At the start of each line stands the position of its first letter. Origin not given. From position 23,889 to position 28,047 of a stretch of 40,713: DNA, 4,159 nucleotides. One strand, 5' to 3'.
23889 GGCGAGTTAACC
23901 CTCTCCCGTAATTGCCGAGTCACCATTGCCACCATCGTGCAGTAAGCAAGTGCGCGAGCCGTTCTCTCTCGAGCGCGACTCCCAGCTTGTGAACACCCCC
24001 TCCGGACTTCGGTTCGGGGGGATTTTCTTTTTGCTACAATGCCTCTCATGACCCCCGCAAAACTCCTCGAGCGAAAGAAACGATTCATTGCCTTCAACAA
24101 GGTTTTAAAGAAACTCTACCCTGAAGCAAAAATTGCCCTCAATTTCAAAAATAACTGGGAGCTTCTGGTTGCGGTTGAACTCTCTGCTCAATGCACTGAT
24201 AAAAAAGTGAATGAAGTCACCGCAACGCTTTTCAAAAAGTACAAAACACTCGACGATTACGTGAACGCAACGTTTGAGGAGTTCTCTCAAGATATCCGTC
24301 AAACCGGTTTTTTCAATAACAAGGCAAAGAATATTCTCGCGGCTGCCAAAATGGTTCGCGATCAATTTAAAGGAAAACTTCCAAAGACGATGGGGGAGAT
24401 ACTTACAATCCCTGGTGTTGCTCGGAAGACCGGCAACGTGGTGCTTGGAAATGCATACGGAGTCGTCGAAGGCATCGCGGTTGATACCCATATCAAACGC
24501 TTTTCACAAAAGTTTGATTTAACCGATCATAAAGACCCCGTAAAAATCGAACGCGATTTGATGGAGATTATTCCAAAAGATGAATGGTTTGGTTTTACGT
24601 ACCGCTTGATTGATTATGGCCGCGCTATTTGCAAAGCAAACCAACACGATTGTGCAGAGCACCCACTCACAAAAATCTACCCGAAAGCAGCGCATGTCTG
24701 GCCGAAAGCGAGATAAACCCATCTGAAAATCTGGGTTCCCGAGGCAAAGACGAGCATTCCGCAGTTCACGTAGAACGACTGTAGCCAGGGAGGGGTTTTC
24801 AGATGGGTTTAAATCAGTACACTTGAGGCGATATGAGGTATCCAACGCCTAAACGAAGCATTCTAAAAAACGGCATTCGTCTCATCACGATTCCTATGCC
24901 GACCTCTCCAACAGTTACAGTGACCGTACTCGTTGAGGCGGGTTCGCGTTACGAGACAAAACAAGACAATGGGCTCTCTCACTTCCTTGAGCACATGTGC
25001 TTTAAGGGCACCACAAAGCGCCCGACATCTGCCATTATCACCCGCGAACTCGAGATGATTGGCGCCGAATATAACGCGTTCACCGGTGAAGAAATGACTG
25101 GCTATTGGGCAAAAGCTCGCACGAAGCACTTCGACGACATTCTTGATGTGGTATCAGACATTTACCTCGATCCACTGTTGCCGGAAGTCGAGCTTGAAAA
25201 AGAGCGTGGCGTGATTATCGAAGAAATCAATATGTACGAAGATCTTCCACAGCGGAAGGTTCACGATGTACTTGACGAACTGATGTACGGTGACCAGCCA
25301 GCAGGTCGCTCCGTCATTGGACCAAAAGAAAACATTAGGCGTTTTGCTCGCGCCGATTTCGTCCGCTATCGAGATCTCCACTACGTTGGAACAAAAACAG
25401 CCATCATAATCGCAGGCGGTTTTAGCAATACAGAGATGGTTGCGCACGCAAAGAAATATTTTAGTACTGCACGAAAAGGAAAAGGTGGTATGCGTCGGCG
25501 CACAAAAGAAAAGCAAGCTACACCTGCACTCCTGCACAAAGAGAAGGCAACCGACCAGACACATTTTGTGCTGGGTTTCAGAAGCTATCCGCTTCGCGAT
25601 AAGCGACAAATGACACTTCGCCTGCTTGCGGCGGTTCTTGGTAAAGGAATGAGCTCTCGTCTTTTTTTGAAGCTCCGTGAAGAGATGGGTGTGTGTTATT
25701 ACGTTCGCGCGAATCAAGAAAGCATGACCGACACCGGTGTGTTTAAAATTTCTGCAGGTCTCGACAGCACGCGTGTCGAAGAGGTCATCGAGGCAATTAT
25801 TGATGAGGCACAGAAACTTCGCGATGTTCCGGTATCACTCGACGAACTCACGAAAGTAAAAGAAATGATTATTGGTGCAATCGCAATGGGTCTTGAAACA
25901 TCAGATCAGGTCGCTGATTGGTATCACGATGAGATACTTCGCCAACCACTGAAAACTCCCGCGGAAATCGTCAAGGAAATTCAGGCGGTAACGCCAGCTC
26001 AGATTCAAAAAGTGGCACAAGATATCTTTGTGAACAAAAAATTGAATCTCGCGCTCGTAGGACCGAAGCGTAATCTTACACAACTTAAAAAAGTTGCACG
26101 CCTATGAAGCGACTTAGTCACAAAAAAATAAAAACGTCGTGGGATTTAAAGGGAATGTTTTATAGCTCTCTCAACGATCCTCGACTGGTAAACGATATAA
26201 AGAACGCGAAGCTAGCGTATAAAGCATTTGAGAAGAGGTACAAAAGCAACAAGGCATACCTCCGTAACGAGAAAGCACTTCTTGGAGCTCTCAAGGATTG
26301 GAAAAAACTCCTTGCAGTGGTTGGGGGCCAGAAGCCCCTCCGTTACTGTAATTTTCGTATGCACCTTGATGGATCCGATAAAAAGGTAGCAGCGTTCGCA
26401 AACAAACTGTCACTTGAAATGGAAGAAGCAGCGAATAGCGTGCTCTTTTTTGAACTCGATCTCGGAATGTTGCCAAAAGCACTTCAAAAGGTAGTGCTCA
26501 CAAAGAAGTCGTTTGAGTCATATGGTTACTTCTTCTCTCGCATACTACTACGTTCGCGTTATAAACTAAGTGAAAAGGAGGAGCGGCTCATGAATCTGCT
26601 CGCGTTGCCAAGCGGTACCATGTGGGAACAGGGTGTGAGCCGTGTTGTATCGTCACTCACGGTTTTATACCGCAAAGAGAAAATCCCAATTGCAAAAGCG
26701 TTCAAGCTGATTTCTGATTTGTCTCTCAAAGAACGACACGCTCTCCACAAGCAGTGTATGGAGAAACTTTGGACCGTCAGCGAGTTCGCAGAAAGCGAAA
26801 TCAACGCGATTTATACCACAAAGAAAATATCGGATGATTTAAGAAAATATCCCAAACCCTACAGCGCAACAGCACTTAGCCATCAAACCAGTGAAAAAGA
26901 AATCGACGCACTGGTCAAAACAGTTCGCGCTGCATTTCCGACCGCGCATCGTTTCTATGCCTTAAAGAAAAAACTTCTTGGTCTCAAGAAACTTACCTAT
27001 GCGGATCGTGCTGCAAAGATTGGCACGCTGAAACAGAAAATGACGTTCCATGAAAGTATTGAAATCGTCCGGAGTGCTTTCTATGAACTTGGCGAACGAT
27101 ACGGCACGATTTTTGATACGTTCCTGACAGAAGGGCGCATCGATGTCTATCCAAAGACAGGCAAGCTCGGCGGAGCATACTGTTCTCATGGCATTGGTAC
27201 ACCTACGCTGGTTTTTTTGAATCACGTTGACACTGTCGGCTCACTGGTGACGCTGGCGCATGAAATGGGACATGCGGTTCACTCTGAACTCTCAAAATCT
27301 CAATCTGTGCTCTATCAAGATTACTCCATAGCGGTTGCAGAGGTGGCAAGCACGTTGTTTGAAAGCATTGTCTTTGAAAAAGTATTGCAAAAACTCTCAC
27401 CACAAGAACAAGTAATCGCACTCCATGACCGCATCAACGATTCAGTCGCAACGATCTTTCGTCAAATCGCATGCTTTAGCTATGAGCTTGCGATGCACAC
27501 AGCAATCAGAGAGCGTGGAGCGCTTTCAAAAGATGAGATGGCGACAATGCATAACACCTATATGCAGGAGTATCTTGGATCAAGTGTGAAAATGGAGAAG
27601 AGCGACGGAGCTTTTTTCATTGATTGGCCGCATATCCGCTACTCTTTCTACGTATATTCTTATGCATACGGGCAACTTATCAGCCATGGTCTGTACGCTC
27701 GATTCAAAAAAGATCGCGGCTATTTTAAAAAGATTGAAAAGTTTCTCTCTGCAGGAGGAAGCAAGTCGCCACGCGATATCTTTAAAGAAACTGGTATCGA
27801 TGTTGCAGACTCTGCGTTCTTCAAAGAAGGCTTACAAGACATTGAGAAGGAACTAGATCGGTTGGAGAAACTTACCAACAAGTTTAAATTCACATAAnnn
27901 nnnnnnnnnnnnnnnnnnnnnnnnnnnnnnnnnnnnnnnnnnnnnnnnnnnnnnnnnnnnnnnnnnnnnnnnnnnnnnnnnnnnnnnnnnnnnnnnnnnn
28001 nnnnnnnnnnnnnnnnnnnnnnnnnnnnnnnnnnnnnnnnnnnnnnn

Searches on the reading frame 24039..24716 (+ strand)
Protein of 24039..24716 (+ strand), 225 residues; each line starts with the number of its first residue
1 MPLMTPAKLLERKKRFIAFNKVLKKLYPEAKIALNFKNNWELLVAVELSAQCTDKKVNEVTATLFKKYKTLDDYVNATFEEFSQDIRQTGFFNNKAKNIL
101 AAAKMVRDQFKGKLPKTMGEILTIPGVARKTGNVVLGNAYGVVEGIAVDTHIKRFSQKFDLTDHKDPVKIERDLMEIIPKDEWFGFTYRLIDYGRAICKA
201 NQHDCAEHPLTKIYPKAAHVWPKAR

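Call 12: find_encoding_contigs(protein=window:24039-24716:+, flank=3000, max_places=6)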
Protein window:24039-24716:+ (225 aa): 5 contigs read that carry it; 2 places shown.
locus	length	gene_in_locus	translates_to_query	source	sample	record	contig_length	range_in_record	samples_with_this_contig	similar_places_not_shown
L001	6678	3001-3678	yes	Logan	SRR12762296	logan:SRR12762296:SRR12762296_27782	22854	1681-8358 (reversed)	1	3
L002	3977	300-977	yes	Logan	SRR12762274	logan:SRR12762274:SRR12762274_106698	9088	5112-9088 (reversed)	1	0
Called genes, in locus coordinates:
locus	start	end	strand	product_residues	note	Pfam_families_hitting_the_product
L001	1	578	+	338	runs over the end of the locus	PF06723:MreB_Mbl, PF00022:Actin, PF00012:HSP70, PF14450:FtsA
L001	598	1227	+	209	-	PF13177:DNA_pol3_delta2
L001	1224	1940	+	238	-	PF00188:CAP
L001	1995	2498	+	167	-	PF10648:Gmad2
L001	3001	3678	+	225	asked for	PF00730:HhH-GPD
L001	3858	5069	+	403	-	PF00675:Peptidase_M16, PF05193:Peptidase_M16_C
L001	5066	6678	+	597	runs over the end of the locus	PF08439:Peptidase_M3_N (faint), PF01432:Peptidase_M3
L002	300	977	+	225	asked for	PF00730:HhH-GPD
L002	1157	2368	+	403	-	PF00675:Peptidase_M16, PF05193:Peptidase_M16_C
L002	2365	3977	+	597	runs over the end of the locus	PF08439:Peptidase_M3_N (faint), PF01432:Peptidase_M3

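Call 13: find_related_loci(query=window:24039-24713:+, collection=genome_contigs, flank=3000)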
Query window:24039-24713:+ (225 aa) in genome_contigs; peptide patterns used: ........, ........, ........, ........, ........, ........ (x = any residue, [..] = any of these).
600 stretches matched a pattern (row limit reached: there are more); 583 encode a relative of the query (tblastn E <= 1e-3); the best 80 are kept; 80 distinct loci.
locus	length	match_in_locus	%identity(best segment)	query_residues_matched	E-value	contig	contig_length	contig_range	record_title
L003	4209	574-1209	73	11-222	4e-106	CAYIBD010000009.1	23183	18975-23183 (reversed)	MAG TPA_asm: uncultured Candidatus Saccharibacteria bacterium isolate ERP119705_co19_980 genome assembly, contig: NODE_1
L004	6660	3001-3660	70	4-223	4e-103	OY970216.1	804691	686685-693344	MAG: uncultured bacterium isolate MFD03726.bin.1.29 genome assembly, chromosome: 1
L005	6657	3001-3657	67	4-222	2e-101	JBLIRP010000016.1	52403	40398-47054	MAG: bacterium isolate MF1_202303_bin_233 MF1_202303_bin_233_scaffold_16, whole genome shotgun sequence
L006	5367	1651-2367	62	7-223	2e-97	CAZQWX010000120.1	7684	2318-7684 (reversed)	MAG TPA_asm: uncultured Gammaproteobacteria bacterium isolate SRP271791_co1_54 genome assembly, contig: k141_453722, who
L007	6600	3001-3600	71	11-210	2e-96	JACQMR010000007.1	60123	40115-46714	MAG: Candidatus Wildermuthbacteria bacterium isolate NC_groundwater_1234_Ag_S-0.1um_49_67 S_p1_S3_coassembly_k141_134448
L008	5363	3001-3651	65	9-225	2e-96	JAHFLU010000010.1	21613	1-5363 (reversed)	MAG: bacterium isolate nzgw440 NODE_1398_length_21614_cov_4.766622, whole genome shotgun sequence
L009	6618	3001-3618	70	9-209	1e-95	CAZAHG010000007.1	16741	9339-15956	MAG TPA_asm: uncultured Candidatus Saccharibacteria bacterium isolate SRP050083_co1_445 genome assembly, contig: NODE_14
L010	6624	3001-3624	71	6-212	5e-95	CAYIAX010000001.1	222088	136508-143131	MAG TPA_asm: uncultured Candidatus Saccharibacteria bacterium isolate ERP119705_co18_243 genome assembly, contig: NODE_2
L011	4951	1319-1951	67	11-221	1e-94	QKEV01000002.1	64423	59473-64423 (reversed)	MAG: bacterium isolate SZUA-485 scaffold_3199, whole genome shotgun sequence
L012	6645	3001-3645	62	11-225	9e-93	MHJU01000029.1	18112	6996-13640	MAG: Candidatus Jacksonbacteria bacterium RIFCSPLOWO2_02_FULL_44_20 rifcsplowo2_02_scaffold_4884, whole genome shotgun s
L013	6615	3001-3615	69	9-213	1e-91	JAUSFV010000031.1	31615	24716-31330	MAG: bacterium isolate E14_maxbin.402 E14_k141_357881, whole genome shotgun sequence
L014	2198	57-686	65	4-213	3e-95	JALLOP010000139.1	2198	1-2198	Patescibacteria group bacterium AH-259-L07 AH-259-L07_NODE_139, whole genome shotgun sequence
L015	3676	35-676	60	12-225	2e-91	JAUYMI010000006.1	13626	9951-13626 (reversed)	MAG: bacterium isolate C24_metabat.bin.8 C24_k141_868482, whole genome shotgun sequence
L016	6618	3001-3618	69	8-213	5e-91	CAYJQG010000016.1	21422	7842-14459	MAG TPA_asm: uncultured Candidatus Saccharibacteria bacterium isolate ERP125453_co1_149 genome assembly, contig: NODE_23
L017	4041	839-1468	67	4-213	2e-91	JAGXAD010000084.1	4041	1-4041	MAG: Patescibacteria group bacterium isolate REEB69 contig-150_32654, whole genome shotgun sequence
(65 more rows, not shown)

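Call 15: find_homologous_proteins(query=window:24039-24713:+, max_evalue=1e-60)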
Query window:24039-24713:+ (225 aa): 6591 proteins with E <= 1e-60 among 8000 candidates; the best 120 are listed.
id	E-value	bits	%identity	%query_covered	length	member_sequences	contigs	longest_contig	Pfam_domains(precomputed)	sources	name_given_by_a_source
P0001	2.0e-148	510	100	100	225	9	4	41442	PF00730.32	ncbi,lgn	-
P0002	2.0e-118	412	82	98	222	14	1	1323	PF00730.32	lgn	-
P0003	2.3e-110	385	77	99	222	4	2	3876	PF00730.32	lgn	-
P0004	1.1e-108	380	77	98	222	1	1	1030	PF00730.32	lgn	-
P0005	8.5e-106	370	73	98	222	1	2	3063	PF00730.32,PF00633.30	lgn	-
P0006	8.0e-105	367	72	99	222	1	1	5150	PF00730.32,PF00633.30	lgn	-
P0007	1.2e-104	367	72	96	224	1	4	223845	PF00730.32,PF00633.30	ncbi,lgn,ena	ncbi:MAG: endonuclease III [Patescibacteria group bacterium]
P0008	1.2e-103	363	72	98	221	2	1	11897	PF00730.32,PF00633.30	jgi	jgi:endonuclease-3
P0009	3.6e-103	362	71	97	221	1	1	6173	PF00730.32,PF00633.30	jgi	-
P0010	1.4e-102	360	73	99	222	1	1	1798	PF00730.32,PF00633.30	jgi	jgi:endonuclease-3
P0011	2.1e-102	359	71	97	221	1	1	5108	PF00730.32,PF00633.30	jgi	jgi:endonuclease-3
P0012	8.5e-102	357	72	96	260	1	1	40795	PF00730.32,PF00633.30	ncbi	-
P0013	2.0e-101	356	71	98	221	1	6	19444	PF00730.32,PF00633.30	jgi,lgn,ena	jgi:endonuclease-3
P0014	2.2e-101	356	70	97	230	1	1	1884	PF00730.32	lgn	-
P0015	2.4e-101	356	71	98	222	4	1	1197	PF00730.32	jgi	-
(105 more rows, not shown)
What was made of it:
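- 24035..24050 (+): The -10-like box of nth (TACAAT, 24035-24040) and its probable start codon ATG at 24048. This is not part of the RNA. Relatives' nth proteins are 222 aa (call 15).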

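Call 16: find_encoding_contigs(protein=P0002, flank=3000, max_places=4)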
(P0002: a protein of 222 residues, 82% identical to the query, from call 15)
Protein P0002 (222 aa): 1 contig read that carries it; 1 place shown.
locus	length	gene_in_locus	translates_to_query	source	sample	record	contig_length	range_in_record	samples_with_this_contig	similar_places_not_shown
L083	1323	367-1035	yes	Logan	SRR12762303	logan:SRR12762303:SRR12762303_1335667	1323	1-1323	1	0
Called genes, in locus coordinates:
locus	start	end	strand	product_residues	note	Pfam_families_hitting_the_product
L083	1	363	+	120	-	?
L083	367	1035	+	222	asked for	PF00730:HhH-GPD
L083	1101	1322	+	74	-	?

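Call 17: find_encoding_contigs(protein=P0003, flank=3000, max_places=4)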
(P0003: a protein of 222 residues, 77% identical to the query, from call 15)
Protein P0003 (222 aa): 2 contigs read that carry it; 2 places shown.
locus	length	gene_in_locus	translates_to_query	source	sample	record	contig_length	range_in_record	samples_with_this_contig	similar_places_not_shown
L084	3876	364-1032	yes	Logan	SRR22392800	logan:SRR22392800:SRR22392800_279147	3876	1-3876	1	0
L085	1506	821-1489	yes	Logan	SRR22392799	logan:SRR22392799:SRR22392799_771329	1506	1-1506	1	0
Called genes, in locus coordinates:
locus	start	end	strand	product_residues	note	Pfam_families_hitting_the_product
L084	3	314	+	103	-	?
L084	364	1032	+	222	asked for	PF00730:HhH-GPD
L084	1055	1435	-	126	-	PF05635:23S_rRNA_IVP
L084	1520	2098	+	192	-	PF03167:UDG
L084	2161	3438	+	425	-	PF00675:Peptidase_M16, PF05193:Peptidase_M16_C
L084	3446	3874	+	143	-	?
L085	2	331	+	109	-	?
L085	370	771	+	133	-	PF11969:DcpS_C, PF01230:HIT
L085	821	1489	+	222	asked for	PF00730:HhH-GPD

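Call 18: find_encoding_contigs(protein=P0004, flank=3000, max_places=4)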
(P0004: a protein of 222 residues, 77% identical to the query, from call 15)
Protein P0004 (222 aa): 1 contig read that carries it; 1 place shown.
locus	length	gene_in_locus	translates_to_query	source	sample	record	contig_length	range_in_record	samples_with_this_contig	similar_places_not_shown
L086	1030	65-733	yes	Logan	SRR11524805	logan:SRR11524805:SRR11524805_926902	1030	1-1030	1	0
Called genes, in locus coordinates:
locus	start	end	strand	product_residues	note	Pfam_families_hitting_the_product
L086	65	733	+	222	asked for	PF00730:HhH-GPD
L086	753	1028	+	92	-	?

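Call 40: find_encoding_contigs(protein=P0122, flank=3000, max_places=4)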
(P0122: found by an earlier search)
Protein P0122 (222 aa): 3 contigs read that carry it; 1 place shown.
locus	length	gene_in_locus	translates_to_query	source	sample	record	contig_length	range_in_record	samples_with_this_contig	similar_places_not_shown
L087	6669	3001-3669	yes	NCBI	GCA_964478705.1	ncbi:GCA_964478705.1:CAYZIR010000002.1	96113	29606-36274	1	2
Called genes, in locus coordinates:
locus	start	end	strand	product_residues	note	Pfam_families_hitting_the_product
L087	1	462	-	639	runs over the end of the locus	PF17764:PriA_3primeBD (weak)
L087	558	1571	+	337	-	PF06723:MreB_Mbl, PF00022:Actin, PF00012:HSP70, PF14450:FtsA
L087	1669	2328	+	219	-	PF13177:DNA_pol3_delta2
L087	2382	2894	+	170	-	PF10648:Gmad2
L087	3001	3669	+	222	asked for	PF00730:HhH-GPD, PF00633:HHH (faint)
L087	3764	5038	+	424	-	PF00675:Peptidase_M16, PF05193:Peptidase_M16_C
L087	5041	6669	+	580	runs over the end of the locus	PF01411:tRNA-synt_2c, PF07973:tRNA_SAD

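Call 41: find_encoding_contigs(protein=P0121, flank=3000, max_places=4)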
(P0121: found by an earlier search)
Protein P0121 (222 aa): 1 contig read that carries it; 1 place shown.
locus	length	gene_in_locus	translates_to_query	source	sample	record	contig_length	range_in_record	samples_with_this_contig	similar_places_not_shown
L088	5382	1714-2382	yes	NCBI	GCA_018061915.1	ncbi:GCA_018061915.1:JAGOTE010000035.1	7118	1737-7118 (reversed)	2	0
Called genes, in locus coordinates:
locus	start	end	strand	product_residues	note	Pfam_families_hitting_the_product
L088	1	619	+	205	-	PF00188:CAP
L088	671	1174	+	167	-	PF10648:Gmad2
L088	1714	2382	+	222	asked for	PF00730:HhH-GPD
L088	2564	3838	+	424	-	PF00675:Peptidase_M16, PF05193:Peptidase_M16_C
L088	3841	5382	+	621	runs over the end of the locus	PF01411:tRNA-synt_2c, PF07973:tRNA_SAD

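Call 43: find_encoding_contigs(protein=P0128, flank=3000, max_places=4)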
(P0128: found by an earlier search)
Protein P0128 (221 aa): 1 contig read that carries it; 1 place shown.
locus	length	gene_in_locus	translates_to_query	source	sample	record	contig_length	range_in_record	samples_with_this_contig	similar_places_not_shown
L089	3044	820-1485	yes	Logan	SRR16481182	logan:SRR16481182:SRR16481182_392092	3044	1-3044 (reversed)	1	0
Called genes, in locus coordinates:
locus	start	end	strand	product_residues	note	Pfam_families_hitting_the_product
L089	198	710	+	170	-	PF10648:Gmad2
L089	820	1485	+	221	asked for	PF00730:HhH-GPD, PF00633:HHH (faint)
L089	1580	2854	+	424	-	PF00675:Peptidase_M16, PF05193:Peptidase_M16_C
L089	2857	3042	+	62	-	?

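Call 44: find_encoding_contigs(protein=P0123, flank=3000, max_places=4)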
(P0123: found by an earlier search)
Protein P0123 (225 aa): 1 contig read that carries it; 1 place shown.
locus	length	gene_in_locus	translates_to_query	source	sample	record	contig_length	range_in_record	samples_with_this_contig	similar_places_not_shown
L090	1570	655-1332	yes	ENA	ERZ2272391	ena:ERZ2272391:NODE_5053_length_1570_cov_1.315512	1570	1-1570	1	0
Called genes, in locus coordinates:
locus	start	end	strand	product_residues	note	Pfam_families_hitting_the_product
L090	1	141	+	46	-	?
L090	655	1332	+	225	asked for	PF00730:HhH-GPD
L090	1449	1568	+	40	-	?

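Call 45: find_encoding_contigs(protein=P0127, flank=3000, max_places=4)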
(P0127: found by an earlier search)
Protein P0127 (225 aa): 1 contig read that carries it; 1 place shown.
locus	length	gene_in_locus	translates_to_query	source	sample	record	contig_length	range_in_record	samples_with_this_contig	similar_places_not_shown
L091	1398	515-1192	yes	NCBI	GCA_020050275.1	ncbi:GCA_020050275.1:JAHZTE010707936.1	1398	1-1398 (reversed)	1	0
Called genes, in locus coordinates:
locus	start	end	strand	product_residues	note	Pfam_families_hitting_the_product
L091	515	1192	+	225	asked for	PF00730:HhH-GPD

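Call 51: find_encoding_contigs(protein=P0126, flank=3000, max_places=4)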
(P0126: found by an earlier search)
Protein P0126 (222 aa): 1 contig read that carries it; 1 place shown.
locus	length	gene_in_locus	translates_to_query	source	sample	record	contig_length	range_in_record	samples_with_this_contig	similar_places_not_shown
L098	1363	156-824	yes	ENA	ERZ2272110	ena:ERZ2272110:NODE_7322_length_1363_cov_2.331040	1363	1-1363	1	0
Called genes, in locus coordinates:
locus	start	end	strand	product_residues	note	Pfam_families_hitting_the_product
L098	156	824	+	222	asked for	PF00730:HhH-GPD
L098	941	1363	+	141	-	?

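Call 52: find_encoding_contigs(protein=P0143, flank=3000, max_places=4)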
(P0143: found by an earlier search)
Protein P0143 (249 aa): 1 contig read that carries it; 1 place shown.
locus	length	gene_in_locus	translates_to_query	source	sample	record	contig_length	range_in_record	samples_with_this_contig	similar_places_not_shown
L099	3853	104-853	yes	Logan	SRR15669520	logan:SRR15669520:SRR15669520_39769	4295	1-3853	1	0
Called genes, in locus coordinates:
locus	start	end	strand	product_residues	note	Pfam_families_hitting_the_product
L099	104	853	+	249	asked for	PF00730:HhH-GPD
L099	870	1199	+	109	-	PF03819:MazG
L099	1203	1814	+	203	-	PF03167:UDG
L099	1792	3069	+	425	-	PF00675:Peptidase_M16, PF05193:Peptidase_M16_C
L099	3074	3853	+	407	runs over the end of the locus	?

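Call 54: find_encoding_contigs(protein=P0134, flank=2000, max_places=10)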
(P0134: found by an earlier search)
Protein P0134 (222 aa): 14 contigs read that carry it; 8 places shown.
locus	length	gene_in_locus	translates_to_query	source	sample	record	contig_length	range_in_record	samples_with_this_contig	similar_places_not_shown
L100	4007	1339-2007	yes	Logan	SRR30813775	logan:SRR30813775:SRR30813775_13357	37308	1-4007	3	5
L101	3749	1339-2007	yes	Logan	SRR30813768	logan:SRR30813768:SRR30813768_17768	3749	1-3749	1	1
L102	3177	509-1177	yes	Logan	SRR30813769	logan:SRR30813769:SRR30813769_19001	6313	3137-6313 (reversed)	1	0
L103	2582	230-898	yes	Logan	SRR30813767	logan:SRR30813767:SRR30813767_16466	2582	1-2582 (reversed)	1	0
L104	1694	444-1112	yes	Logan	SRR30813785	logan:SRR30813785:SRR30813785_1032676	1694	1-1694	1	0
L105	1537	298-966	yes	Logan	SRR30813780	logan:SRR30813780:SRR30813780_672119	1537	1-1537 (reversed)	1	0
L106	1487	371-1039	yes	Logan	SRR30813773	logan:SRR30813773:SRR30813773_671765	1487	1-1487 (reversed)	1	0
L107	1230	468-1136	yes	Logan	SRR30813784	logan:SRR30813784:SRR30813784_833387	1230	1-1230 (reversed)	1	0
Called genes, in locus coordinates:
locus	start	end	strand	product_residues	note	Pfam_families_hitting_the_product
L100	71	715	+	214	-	PF13177:DNA_pol3_delta2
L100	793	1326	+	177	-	PF10648:Gmad2 (weak)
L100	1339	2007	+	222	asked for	PF00730:HhH-GPD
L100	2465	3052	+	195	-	PF03167:UDG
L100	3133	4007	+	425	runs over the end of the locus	PF00675:Peptidase_M16, PF05193:Peptidase_M16_C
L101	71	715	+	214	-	PF13177:DNA_pol3_delta2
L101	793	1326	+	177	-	PF10648:Gmad2 (weak)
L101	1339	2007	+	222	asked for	PF00730:HhH-GPD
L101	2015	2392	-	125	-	PF05635:23S_rRNA_IVP, PF22296:bAvd (faint)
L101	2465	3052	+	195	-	PF03167:UDG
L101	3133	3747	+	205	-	?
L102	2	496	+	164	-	?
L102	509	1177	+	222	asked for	PF00730:HhH-GPD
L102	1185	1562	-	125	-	PF05635:23S_rRNA_IVP, PF22296:bAvd (faint)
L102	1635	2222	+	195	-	PF03167:UDG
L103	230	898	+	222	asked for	PF00730:HhH-GPD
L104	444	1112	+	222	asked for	PF00730:HhH-GPD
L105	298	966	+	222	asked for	PF00730:HhH-GPD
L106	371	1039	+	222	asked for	PF00730:HhH-GPD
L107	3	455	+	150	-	?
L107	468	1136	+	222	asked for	PF00730:HhH-GPD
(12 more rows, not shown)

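Call 81: search_protein_families(library=pfam, proteins=[window:24048-24716:+], max_evalue=0.001)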
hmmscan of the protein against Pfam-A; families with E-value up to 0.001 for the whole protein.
window:24048-24716:+ (222 aa): 2 families
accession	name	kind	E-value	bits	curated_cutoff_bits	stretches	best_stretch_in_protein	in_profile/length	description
PF00730.31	HhH-GPD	-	5.2e-22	78.7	26.2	1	45-177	5-108/108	HhH-GPD superfamily base excision DNA repair protein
PF22333.2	Ago_PAZ_arc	-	0.00017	22.3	27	0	13-80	6-71/96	Argonaute, PAZ domain, archaea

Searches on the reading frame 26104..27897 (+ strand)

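Call 73: search_protein_families(library=pfam, proteins=[window:26104-27897:+], max_evalue=0.001)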
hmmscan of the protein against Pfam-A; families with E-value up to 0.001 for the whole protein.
window:26104-27897:+ (597 aa): 2 families
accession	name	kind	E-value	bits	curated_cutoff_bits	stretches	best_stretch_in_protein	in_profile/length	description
PF01432.26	Peptidase_M3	-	2.5e-41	143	27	1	211-576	11-454/457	Peptidase family M3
PF08439.15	Peptidase_M3_N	-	1.7e-05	25.4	25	1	127-175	10-58/70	Oligopeptidase F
